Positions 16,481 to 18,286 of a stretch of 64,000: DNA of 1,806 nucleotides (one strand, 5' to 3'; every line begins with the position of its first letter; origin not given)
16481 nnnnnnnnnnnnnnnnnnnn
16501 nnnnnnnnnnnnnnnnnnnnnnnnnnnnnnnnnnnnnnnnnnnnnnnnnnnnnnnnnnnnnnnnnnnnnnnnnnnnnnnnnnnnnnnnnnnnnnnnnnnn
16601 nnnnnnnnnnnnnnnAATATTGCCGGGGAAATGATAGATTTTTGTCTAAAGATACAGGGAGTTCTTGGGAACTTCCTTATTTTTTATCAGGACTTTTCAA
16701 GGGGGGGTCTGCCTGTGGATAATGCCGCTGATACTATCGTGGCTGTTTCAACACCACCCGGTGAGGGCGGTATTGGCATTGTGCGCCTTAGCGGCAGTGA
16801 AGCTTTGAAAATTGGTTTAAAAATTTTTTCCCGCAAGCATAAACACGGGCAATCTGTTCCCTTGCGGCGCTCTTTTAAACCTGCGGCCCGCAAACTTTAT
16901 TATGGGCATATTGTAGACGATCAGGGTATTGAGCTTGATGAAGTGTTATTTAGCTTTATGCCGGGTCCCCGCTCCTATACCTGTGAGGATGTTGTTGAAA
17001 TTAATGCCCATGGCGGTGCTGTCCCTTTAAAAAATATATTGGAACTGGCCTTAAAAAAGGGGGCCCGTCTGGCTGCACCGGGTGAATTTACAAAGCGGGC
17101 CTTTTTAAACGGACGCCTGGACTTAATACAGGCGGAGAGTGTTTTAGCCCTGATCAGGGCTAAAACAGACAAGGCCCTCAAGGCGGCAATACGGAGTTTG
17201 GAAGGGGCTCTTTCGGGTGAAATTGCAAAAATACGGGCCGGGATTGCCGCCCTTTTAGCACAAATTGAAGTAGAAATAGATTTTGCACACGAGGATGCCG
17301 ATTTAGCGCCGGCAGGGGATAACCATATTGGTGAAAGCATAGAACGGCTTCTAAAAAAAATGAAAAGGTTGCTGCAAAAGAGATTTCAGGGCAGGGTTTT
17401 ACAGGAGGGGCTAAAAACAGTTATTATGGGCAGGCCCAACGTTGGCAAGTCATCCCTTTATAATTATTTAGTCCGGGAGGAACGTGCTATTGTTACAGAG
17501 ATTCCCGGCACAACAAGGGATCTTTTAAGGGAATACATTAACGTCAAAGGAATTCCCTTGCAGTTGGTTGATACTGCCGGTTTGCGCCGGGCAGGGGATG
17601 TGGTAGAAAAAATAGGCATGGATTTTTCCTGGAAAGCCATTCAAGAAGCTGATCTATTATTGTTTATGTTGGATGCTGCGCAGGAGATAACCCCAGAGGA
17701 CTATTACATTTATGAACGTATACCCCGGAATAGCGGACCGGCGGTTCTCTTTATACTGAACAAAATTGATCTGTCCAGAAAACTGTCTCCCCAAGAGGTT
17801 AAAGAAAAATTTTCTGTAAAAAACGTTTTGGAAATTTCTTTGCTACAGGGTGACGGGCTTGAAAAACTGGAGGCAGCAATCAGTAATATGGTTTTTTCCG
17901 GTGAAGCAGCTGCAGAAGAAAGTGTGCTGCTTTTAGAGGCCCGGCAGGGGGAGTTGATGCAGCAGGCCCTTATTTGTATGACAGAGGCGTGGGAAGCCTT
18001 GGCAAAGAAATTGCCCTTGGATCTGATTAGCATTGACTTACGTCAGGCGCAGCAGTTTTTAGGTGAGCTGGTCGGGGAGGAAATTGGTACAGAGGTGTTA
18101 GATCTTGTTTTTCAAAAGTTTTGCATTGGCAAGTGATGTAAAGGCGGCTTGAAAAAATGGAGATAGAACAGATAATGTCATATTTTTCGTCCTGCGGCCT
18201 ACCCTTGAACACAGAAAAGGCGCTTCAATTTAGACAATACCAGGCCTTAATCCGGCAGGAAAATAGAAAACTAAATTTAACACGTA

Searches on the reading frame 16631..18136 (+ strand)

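Call 63: search_protein_families(library=pfam, proteins=[window:16631-18136:+], max_evalue=0.00001)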
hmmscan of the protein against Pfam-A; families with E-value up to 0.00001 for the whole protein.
window:16631-18136:+ (501 aa): 4 families
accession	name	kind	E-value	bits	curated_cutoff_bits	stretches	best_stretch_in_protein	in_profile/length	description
PF12631.12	MnmE_helical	-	2e-52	178.8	40.1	1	165-498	1-211/211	MnmE helical domain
PF10396.14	TrmE_N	-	1.9e-41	141.4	29.8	1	35-162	1-117/117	GTP-binding protein TrmE N-terminus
PF01926.29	MMR_HSR1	-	1.4e-26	93.3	21.9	1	263-378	2-113/113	50S ribosome-binding GTPase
PF02421.24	FeoB_N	-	3.3e-06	27.2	27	1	263-416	3-155/156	Ferrous iron transport protein B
